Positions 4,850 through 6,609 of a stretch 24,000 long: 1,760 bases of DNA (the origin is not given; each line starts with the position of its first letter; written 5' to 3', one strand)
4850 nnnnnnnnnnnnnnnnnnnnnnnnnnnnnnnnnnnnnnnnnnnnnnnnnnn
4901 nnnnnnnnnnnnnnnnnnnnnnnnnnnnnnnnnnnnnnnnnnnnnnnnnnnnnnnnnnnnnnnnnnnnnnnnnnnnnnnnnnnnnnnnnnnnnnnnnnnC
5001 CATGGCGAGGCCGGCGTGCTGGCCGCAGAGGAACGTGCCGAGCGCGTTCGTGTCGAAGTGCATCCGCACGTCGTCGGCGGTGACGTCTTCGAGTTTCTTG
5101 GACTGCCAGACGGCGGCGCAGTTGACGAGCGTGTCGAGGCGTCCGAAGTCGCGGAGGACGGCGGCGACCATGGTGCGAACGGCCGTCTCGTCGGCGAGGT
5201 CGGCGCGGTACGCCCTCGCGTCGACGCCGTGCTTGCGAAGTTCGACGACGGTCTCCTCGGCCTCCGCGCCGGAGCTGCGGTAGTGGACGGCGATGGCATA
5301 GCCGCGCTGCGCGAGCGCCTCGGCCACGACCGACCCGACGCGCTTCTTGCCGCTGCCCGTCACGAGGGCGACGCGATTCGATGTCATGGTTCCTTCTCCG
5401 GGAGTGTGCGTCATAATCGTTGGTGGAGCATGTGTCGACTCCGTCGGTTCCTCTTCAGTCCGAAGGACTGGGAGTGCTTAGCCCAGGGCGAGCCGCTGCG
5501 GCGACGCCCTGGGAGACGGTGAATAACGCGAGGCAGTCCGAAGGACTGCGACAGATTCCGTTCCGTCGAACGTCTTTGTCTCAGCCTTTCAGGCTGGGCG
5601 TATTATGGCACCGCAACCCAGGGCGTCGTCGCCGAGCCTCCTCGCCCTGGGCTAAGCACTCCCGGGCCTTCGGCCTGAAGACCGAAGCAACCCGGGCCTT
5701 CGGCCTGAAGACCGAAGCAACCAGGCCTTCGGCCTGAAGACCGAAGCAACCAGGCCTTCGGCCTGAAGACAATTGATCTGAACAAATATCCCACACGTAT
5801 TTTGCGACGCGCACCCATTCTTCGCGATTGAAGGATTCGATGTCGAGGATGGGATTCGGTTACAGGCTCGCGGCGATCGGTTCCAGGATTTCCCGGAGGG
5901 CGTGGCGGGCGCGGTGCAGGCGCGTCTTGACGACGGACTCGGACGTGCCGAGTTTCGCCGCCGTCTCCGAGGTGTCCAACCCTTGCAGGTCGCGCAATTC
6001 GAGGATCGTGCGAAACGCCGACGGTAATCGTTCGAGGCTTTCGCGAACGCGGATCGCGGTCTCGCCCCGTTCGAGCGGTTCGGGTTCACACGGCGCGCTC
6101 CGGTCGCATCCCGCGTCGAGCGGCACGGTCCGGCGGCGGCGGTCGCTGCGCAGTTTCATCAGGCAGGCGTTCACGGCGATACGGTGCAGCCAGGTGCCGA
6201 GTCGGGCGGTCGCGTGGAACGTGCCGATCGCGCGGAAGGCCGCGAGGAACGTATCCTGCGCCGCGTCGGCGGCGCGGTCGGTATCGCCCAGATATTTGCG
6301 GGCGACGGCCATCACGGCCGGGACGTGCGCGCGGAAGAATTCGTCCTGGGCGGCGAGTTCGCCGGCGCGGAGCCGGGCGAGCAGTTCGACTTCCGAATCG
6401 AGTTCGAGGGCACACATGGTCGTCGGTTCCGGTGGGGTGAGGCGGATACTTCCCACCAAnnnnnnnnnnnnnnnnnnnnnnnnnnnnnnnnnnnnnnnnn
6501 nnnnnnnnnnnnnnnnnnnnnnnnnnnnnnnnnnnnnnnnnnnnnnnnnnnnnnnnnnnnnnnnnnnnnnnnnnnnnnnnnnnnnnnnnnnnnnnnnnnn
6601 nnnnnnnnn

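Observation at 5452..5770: Composite palindromic element: nested long inverted repeats, recurring GAA/TTC-loop hairpins and a 3.7-copy tandem array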

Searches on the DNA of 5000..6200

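Call 5: search_rna_families(source=window, start=5000, end=6200, threshold=evalue, max_evalue=10, show_alignments=3)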
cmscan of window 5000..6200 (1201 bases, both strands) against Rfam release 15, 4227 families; matches with E-value up to 10: 4.
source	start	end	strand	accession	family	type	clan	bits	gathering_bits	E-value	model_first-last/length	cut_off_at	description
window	5456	5513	-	RF01687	Acido-Lenti-1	Gene; sRNA;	-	30.7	37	8.8e-05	1-46/46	no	Acido-Lenti-1 RNA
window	5099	5240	+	RF02571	Mcr7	Gene; sRNA;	-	16.4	380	0.18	1-351/351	no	mcr7 sRNA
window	5645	5677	+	RF01687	Acido-Lenti-1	Gene; sRNA;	-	13.8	37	3.4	1-46/46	no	Acido-Lenti-1 RNA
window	5680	5806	-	RF02498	Atu_C3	Gene; sRNA;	-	13.1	100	5.7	1-156/156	no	Rhizobiales sRNA Atu_C3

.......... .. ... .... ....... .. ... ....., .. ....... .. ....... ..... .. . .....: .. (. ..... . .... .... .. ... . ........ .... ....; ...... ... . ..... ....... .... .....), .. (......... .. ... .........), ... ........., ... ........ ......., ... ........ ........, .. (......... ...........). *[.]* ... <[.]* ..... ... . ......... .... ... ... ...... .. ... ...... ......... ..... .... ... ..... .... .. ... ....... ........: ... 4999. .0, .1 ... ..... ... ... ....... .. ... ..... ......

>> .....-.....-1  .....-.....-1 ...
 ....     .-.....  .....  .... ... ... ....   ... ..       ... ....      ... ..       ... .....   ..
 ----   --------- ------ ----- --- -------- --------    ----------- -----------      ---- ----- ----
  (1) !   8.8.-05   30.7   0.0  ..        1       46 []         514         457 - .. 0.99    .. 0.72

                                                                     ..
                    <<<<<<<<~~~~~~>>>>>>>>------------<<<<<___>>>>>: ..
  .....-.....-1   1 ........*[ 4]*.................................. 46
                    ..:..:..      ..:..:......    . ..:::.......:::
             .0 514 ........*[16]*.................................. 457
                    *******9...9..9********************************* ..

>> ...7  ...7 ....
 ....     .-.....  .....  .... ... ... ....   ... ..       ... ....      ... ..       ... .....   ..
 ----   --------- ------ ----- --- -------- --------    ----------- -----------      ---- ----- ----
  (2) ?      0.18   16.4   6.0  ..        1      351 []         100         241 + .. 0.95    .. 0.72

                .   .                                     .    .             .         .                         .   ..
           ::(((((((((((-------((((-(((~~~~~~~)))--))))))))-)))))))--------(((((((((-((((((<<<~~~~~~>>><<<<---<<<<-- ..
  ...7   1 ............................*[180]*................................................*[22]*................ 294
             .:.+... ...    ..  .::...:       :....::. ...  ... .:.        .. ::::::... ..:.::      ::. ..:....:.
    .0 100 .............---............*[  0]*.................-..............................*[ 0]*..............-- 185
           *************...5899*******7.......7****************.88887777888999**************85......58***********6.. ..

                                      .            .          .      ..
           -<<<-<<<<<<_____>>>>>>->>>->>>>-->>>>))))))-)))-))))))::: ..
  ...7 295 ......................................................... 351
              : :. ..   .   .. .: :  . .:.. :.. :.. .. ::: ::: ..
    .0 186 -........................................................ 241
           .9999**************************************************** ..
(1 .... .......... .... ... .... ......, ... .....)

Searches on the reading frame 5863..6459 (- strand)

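Call 80: search_protein_families(library=pfam, proteins=[window:5863-6459:-], max_evalue=0.01)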
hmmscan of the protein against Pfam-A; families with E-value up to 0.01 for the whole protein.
window:5863-6459:- (199 aa): 4 families
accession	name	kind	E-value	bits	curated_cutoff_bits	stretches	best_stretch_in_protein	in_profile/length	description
PF04542.20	Sigma70_r2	-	9.8e-18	64.2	24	1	41-109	1-71/71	Sigma-70 region 2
PF08281.18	Sigma70_r4_2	-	5.7e-13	48.7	25.7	1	137-187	3-53/54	Sigma-70, region 4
PF04545.22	Sigma70_r4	-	5.9e-10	38.9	24.1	1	142-190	2-50/50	Sigma-70, region 4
PF07638.17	Sigma70_ECF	-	6.2e-08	33.2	21.1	1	25-190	6-181/185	ECF sigma factor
